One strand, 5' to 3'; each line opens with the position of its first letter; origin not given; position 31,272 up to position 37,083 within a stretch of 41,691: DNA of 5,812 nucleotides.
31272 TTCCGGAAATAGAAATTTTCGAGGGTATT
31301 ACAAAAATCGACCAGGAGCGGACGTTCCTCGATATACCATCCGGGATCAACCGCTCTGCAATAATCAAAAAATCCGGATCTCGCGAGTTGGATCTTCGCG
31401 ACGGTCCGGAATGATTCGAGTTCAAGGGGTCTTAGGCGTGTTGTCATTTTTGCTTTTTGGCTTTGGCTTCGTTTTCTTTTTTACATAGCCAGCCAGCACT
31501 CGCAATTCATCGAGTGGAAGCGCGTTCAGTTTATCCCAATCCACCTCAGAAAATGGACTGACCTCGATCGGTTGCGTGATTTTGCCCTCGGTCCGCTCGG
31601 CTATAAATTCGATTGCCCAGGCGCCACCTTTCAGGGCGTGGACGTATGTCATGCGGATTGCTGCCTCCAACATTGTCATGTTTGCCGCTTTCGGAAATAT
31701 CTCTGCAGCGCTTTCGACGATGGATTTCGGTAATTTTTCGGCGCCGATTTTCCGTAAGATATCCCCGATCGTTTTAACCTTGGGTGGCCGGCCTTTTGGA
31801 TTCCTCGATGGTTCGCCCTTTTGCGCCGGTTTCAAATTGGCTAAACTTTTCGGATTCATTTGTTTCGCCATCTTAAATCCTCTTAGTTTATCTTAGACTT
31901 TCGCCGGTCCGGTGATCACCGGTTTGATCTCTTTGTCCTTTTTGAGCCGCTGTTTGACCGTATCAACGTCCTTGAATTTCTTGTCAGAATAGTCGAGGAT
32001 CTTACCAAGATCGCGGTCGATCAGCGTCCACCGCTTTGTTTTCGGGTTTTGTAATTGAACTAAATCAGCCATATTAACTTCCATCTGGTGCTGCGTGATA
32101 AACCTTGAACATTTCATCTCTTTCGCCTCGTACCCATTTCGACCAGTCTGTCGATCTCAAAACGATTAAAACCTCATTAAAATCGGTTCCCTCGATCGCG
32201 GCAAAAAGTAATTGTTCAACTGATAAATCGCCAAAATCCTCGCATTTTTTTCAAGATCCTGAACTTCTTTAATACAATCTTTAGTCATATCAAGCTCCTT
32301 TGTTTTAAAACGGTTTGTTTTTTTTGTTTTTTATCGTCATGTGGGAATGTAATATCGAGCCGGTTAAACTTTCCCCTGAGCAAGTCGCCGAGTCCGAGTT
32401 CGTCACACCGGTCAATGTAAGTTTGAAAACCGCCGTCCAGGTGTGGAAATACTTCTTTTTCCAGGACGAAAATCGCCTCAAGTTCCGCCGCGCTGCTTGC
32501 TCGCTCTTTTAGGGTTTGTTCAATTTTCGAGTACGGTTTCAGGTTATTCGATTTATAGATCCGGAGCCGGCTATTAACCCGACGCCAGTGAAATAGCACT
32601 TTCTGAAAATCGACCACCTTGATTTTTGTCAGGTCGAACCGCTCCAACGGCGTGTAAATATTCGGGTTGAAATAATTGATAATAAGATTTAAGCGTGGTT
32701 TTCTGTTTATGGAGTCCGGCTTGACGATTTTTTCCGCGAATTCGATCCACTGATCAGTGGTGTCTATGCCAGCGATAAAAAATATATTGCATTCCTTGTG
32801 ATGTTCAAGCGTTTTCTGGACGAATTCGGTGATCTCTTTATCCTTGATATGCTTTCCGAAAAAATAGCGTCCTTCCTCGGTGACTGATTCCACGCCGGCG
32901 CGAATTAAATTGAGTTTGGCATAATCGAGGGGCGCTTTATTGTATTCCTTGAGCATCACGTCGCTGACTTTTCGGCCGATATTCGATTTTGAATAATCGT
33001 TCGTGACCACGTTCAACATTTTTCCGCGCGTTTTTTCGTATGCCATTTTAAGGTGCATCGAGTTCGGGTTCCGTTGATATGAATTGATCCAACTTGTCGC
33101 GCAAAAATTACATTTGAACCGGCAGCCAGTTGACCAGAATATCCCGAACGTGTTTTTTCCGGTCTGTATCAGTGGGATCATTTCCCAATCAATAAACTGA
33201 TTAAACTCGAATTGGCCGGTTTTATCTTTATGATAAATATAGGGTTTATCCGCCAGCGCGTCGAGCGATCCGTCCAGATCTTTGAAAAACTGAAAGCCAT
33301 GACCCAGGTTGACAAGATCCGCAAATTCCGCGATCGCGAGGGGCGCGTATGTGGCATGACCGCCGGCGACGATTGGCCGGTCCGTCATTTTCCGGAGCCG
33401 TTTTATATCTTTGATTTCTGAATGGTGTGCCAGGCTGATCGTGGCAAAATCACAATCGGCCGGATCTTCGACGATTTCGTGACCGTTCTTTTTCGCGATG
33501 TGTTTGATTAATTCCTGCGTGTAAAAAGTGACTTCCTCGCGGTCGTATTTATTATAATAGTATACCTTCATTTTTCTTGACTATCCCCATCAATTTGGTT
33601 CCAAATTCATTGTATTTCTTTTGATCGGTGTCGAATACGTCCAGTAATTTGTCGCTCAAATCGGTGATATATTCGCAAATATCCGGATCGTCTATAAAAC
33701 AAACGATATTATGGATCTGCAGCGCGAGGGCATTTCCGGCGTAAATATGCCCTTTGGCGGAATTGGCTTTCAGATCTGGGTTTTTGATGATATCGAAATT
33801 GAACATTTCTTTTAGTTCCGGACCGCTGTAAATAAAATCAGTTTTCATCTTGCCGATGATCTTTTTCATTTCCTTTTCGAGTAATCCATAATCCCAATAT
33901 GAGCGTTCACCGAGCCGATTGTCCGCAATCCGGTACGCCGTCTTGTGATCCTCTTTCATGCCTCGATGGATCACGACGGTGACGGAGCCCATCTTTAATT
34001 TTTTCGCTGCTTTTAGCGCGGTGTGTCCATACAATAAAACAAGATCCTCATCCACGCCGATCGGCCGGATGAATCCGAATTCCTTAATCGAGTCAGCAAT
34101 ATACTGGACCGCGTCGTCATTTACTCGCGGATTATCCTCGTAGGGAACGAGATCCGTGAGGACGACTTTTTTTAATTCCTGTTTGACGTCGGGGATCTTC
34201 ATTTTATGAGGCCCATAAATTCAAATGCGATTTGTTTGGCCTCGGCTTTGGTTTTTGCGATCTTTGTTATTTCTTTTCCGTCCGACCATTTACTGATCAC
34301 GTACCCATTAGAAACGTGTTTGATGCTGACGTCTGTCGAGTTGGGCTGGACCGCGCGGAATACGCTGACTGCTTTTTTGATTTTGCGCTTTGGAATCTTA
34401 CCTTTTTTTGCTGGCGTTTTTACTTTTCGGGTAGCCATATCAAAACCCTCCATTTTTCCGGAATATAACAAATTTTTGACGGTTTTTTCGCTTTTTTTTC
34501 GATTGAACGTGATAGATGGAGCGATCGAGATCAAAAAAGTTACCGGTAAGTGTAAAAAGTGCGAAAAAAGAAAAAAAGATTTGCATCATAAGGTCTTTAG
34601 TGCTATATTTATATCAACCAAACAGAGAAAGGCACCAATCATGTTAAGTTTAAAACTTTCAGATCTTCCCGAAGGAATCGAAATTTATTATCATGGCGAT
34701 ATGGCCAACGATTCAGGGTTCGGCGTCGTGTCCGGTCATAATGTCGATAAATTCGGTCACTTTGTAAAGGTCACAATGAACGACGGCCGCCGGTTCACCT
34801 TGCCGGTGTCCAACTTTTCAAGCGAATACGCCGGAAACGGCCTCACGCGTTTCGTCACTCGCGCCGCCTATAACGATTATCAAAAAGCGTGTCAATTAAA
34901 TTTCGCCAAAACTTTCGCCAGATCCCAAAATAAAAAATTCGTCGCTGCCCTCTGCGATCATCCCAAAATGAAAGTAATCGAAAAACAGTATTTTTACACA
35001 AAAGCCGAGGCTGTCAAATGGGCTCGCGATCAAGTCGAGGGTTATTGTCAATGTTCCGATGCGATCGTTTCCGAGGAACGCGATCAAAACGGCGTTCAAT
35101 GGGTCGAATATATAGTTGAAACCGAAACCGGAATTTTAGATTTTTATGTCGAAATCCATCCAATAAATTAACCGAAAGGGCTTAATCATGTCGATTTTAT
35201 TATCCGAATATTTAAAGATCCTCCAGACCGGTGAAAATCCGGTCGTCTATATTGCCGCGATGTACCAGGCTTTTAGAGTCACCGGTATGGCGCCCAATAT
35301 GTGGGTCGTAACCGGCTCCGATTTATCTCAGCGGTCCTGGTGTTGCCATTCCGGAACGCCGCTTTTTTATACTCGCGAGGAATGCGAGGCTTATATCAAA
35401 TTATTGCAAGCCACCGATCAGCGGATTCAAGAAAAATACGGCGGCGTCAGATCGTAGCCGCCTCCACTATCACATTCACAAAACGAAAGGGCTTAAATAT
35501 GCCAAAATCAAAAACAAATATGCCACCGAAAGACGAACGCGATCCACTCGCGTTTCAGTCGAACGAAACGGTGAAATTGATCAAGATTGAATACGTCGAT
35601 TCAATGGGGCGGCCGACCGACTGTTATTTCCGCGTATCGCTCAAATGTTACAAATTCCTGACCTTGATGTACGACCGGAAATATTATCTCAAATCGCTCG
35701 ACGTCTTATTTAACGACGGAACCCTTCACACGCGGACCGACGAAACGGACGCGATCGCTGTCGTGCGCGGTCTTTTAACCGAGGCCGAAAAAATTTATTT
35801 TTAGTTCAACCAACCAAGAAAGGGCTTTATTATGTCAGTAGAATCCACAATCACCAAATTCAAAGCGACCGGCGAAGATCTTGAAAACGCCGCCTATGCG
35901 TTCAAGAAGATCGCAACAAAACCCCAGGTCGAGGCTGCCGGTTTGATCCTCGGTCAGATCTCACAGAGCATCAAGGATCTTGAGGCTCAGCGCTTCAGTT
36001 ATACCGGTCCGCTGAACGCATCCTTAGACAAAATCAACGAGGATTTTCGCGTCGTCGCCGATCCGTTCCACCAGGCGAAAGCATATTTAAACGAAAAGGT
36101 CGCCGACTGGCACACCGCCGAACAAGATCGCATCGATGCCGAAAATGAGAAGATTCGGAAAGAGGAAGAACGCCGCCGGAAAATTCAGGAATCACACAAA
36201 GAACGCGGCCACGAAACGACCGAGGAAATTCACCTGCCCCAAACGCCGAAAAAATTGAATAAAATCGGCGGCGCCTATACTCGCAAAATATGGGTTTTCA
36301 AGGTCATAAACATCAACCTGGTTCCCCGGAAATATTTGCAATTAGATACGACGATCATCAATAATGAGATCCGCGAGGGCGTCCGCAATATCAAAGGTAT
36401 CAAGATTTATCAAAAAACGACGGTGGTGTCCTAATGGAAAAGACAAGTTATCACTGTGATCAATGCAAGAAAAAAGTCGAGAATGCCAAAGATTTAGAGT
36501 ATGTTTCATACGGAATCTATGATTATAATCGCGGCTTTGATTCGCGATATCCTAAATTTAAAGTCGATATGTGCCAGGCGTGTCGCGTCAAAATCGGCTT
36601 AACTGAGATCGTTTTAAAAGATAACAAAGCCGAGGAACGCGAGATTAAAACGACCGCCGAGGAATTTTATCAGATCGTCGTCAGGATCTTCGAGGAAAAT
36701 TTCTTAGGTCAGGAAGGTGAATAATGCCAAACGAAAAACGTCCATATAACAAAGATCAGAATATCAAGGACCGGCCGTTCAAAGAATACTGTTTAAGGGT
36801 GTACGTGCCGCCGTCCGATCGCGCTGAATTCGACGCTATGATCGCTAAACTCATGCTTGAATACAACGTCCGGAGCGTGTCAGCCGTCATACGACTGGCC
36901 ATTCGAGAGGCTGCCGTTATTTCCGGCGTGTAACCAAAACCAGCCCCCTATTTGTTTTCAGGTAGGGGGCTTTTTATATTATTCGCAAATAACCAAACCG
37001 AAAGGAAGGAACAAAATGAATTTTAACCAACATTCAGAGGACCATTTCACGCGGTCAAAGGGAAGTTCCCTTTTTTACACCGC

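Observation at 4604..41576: Perfect 18-mer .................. dispersed at module boundaries, always in the sense of the downstream genes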

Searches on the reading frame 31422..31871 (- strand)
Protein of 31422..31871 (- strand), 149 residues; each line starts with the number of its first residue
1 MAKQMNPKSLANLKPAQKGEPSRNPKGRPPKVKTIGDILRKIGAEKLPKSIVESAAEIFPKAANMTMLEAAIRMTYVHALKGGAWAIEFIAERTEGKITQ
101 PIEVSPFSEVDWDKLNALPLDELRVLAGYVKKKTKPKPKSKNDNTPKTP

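Call 10: search_protein_families(library=phrogs, proteins=[window:31422-31871:-], max_evalue=0.01)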
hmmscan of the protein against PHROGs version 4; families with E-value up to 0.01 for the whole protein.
window:31422-31871:- (149 aa): 0 families

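Call 52: search_protein_families(library=pfam, proteins=[window:31422-31871:-], max_evalue=0.05)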
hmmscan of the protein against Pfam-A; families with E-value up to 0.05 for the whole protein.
window:31422-31871:- (149 aa): 1 family
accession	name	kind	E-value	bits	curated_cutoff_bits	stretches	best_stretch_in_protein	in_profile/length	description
PF18932.5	DUF5681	-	7.5e-07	30.1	27.5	1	17-96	6-74/77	Family of unknown function (DUF5681)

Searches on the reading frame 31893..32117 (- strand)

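Call 9: search_protein_families(library=phrogs, proteins=[window:31893-32117:-], max_evalue=0.01)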
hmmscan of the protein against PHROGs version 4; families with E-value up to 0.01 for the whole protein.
window:31893-32117:- (74 aa): 1 family
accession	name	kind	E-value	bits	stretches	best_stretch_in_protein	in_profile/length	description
phrog_12550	-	unknown function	0.0094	17.1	0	20-54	19-55/56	-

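Call 91: search_protein_families(library=pfam, proteins=[window:31893-32117:-], max_evalue=0.05)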
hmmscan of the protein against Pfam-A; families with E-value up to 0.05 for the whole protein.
window:31893-32117:- (74 aa): 1 family
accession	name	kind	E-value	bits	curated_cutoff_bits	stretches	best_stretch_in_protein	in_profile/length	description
PF02201.23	SWIB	-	0.047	13.9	25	0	21-45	35-59/74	SWIB/MDM2 domain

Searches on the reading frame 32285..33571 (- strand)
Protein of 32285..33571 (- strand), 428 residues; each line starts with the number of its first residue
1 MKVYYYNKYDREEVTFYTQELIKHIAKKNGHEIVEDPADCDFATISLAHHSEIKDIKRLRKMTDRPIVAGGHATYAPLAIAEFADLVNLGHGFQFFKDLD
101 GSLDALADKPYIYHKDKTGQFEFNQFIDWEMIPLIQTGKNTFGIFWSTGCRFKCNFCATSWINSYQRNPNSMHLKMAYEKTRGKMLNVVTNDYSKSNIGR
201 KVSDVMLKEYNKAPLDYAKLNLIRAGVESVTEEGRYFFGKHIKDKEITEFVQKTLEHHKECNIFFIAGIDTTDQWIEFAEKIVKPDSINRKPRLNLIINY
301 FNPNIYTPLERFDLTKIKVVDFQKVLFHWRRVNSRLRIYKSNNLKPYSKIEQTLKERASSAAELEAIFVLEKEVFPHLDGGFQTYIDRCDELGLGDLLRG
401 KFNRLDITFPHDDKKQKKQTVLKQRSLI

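Call 5: search_protein_families(library=pfam, proteins=[window:32285-33571:-], max_evalue=0.01)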
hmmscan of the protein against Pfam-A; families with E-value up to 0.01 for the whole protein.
window:32285-33571:- (428 aa): 2 families
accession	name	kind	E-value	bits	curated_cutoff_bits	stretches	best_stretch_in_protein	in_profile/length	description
PF19864.5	Radical_SAM_N2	-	0.00023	21.1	29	1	50-98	72-120/151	Radical SAM proteins, N-terminal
PF04055.27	Radical_SAM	-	0.0096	16.5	29.5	0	147-174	4-30/166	Radical SAM superfamily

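Call 6: search_protein_families(library=phrogs, proteins=[window:32285-33571:-], max_evalue=0.001)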
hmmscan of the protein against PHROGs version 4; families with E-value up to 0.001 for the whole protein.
window:32285-33571:- (428 aa): 0 families

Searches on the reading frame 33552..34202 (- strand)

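Call 9: search_protein_families(library=phrogs, proteins=[window:33552-34202:-], max_evalue=0.01)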
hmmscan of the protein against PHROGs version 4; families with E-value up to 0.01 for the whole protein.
window:33552-34202:- (216 aa): 16 families
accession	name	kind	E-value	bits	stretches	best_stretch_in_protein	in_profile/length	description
phrog_620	-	DNA, RNA and nucleotide metabolism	5.9e-37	128.8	1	6-133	5-134/217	ParB-like partition protein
phrog_498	-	other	4.8e-30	105.7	1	7-135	32-165/633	DNA methyltransferase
phrog_940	-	DNA, RNA and nucleotide metabolism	1.5e-24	87.9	1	9-149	5-135/388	nuclease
phrog_8071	-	DNA, RNA and nucleotide metabolism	1.3e-21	78.3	1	8-130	5-116/389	ParB-like partition protein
phrog_15396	-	DNA, RNA and nucleotide metabolism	1.3e-20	75.3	1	13-116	7-111/258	ParB-like partition nuclease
phrog_930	-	DNA, RNA and nucleotide metabolism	3.9e-20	73.7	1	10-131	7-130/223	ParB-like partition protein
phrog_18056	-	DNA, RNA and nucleotide metabolism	5.7e-18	66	1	10-95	3-88/387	ParB-like partition nuclease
phrog_723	-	DNA, RNA and nucleotide metabolism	1.7e-13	51.9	1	3-209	6-217/223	ParB-like partition protein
phrog_9353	-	unknown function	8.4e-11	43.2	1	12-115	13-122/245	-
phrog_12047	-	DNA, RNA and nucleotide metabolism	3.5e-10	40.9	1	30-127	19-117/301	ParB-like partition nuclease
phrog_4715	-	DNA, RNA and nucleotide metabolism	2.6e-08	33.8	1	11-97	148-239/630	ParB-like partition protein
phrog_3264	-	DNA, RNA and nucleotide metabolism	3.1e-08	34.6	1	24-122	62-166/337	ParB-like partition protein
phrog_5475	-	unknown function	6.1e-08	32.9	1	13-98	6-88/458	-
phrog_6218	-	DNA, RNA and nucleotide metabolism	1.5e-06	28.7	1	16-93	11-94/506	ParB-like partition protein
phrog_1033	-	DNA, RNA and nucleotide metabolism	3.9e-05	24.6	1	23-95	47-131/334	ParB-like partition protein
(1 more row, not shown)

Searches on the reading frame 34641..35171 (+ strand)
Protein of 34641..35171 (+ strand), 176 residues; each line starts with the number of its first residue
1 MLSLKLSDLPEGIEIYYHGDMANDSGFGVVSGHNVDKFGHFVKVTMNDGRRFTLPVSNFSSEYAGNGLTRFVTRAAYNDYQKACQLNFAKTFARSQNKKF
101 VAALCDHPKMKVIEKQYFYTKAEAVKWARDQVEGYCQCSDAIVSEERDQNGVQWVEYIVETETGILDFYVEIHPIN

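Call 62: search_protein_families(library=ncbifam, proteins=[window:34641-35171:+], max_evalue=0.1)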
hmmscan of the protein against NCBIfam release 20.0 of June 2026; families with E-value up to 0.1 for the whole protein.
window:34641-35171:+ (176 aa): 0 families

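Call 63: search_solved_structures(query=window:34641-35171:+, max_evalue=10)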
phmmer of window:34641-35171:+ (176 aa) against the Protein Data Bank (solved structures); distinct sequences matched with E-value up to 10: 3.
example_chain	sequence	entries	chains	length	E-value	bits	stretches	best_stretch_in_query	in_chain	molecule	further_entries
6xi1_AAA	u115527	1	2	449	0.00076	22.5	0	30-73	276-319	Flagellin hook IN motif family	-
7r2d_A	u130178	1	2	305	0.97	12.3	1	25-89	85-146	EGI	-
9f0n_A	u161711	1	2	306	0.98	12.3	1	25-89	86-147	cellulase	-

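Call 69: predict_structure(protein=window:34641-35171:+)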
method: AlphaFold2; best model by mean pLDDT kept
length: 176 residues; sequences in the alignment: 1
mean_pLDDT: 43.2   pTM: 0.35
mean pLDDT of the five models: 43.2, 38.8, 37.1, 37.1, 30.9
residues with pLDDT >= 90: 0; 70-90: 8; 50-70: 52; < 50: 116
segments of 3 or more residues with pLDDT < 50: 1-115
pLDDT, mean of each block of 10 residues (from residue 1): 33 36 35 37 41 38 28 25 29 27 32 52 72 59 64 62 56 59
secondary structure, 60 per line:
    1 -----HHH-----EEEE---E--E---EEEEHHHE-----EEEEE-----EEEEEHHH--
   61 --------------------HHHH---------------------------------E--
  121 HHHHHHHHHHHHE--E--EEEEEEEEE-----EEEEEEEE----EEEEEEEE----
elements in order: E14-17 E28-31 E41-45 E51-55 H81-84 H121-132 E139-147 E153-160 E165-172
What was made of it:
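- Tried and rejected: A single-sequence AlphaFold model of the 176-aa early protein was unusable, with pLDDT 43 (call 69).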

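Call 77: search_dna_similar(query=window:34641-35171:+, collection=phages, mode=protein, max_evalue=0.01, max_rows=8)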
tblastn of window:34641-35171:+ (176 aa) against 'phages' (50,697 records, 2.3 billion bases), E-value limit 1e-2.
No match.

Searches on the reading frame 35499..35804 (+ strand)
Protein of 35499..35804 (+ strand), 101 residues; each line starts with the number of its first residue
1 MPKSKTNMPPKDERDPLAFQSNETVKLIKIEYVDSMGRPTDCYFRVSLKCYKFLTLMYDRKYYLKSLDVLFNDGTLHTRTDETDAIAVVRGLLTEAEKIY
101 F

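Call 9: search_protein_families(library=phrogs, proteins=[window:35499-35804:+], max_evalue=0.01)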
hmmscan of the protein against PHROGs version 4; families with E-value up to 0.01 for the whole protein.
window:35499-35804:+ (101 aa): 0 families

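Call 33: search_protein_families(library=pfam, proteins=[window:35499-35804:+], max_evalue=0.05)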
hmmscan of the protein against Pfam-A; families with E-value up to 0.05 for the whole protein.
window:35499-35804:+ (101 aa): 0 families

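Call 62: search_protein_families(library=ncbifam, proteins=[window:35499-35804:+], max_evalue=0.1)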
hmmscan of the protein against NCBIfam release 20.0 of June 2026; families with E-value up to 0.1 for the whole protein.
window:35499-35804:+ (101 aa): 1 family
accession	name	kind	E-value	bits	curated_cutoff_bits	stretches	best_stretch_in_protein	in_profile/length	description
TIGR00845.1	caca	equivalog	0.055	11.2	679.85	1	13-88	575-648/921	sodium/calcium exchanger 1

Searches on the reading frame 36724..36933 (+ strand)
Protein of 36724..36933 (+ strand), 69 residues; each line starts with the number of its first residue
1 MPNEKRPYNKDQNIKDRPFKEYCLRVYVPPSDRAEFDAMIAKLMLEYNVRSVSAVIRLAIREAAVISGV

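Call 9: search_protein_families(library=phrogs, proteins=[window:36724-36933:+], max_evalue=0.01)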
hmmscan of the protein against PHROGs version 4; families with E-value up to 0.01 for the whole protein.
window:36724-36933:+ (69 aa): 0 families

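Call 33: search_protein_families(library=pfam, proteins=[window:36724-36933:+], max_evalue=0.05)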
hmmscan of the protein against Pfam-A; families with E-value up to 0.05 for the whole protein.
window:36724-36933:+ (69 aa): 1 family
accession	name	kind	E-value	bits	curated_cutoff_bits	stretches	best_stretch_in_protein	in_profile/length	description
PF01402.27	RHH_1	-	0.031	14.7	20.5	0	48-63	22-36/39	Ribbon-helix-helix protein, copG family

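Call 62: search_protein_families(library=ncbifam, proteins=[window:36724-36933:+], max_evalue=0.1)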
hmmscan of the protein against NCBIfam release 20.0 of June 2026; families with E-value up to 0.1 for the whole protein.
window:36724-36933:+ (69 aa): 0 families
